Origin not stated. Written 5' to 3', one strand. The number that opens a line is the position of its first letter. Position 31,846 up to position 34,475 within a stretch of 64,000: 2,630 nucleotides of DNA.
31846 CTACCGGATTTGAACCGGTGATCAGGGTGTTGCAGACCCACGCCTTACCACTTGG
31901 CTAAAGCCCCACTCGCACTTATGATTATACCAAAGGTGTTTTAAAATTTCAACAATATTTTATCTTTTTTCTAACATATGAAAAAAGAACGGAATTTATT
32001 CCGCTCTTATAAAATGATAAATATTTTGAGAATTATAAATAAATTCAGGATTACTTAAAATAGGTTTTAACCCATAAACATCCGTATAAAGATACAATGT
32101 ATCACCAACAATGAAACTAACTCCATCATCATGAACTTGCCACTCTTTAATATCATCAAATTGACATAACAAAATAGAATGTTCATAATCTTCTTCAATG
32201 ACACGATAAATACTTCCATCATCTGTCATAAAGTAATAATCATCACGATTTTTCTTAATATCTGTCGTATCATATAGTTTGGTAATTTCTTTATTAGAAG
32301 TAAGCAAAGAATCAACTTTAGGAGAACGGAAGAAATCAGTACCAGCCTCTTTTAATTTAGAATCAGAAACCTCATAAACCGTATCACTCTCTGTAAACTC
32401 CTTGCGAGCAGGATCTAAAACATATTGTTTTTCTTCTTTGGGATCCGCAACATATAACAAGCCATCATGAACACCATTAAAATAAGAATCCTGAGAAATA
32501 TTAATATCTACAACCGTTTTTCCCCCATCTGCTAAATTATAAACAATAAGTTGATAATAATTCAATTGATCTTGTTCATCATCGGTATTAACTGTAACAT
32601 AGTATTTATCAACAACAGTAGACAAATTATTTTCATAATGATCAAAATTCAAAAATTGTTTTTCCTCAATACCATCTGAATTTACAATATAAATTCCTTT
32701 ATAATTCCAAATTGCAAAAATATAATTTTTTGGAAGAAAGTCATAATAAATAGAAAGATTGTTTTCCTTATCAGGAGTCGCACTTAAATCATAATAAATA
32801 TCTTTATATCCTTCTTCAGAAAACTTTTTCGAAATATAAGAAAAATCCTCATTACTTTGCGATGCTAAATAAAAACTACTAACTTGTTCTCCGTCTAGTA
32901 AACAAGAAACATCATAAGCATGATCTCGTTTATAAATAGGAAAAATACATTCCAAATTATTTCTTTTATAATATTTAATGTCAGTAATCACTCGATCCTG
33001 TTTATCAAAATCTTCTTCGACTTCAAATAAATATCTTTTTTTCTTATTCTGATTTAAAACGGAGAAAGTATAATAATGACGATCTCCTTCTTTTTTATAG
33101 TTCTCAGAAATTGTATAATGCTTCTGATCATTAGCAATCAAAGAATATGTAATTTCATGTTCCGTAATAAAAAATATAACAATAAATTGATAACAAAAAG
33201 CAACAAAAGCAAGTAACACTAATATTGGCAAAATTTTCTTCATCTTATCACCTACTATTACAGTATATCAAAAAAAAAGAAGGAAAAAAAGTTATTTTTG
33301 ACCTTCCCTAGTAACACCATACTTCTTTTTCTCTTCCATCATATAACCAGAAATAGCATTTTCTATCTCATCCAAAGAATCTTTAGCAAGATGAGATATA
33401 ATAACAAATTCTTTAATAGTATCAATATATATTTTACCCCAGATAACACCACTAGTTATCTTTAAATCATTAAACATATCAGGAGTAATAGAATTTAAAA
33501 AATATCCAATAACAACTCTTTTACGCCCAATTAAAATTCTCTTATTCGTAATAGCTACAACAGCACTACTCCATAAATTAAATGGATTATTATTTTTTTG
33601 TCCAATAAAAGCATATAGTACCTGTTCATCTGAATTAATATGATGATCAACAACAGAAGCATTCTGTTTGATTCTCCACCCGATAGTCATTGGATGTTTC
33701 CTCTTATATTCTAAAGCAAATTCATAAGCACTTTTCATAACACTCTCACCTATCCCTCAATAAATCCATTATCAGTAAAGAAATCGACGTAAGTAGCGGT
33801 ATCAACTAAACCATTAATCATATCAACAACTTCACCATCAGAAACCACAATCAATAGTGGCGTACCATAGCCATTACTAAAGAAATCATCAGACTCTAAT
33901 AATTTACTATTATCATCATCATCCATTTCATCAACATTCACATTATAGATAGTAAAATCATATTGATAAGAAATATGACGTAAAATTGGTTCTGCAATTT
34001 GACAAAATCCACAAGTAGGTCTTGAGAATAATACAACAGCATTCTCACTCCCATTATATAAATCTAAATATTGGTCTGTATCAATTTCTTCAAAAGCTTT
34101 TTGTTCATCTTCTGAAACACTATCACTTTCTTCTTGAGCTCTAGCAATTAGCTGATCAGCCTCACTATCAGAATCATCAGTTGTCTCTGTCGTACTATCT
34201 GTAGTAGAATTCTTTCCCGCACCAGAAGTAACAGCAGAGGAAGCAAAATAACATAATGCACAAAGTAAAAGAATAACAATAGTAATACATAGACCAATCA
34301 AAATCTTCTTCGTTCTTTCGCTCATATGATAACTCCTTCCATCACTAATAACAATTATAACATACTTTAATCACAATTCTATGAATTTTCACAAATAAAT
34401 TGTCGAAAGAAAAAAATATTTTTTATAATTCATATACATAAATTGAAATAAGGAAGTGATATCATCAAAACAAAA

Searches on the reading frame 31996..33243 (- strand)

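Call 4: search_protein_families(library=pfam, proteins=[window:31996-33243:-], max_evalue=0.01)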
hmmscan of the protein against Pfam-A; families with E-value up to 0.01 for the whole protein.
window:31996-33243:- (415 aa): 1 family
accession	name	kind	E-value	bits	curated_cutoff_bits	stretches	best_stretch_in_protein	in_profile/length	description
PF19385.4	DUF5960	-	0.0031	18.3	24.1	1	22-70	25-73/83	Family of unknown function (DUF5960)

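Call 5: search_protein_families(library=ncbifam, proteins=[window:31996-33243:-], max_evalue=0.01)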
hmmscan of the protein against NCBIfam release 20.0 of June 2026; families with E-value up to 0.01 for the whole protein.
window:31996-33243:- (415 aa): 1 family
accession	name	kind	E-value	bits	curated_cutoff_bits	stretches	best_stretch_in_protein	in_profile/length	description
NF046016.1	LMxysn_1693_fam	subfamily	0.0022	18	70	1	1-72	1-76/150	LMxysn_1693 family intestinal colonization protein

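Call 90: search_protein_families(library=pfam, proteins=[window:31996-33243:-], max_evalue=0.001)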
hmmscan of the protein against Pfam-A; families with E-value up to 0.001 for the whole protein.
window:31996-33243:- (415 aa): 0 families

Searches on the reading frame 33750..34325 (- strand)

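Call 90: search_protein_families(library=pfam, proteins=[window:33750-34325:-], max_evalue=0.001)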
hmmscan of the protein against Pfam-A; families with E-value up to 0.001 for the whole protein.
window:33750-34325:- (191 aa): 5 families
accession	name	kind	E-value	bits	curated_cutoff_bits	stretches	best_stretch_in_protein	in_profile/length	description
PF13728.12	TraF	-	3e-07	30.9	23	1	71-136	108-172/224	F plasmid transfer operon protein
PF05768.20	Glrx-like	-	4.5e-06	27.3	26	1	97-136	2-38/77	Glutaredoxin-like domain (DUF836)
PF00085.26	Thioredoxin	-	9.9e-06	25.9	23.5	1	91-176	16-94/103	Thioredoxin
PF00462.30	Glutaredoxin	-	4.7e-05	23.9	22.9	1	97-133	1-35/60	Glutaredoxin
PF13098.12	Thioredoxin_2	-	0.00018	22.2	27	1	95-179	7-100/104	Thioredoxin-like domain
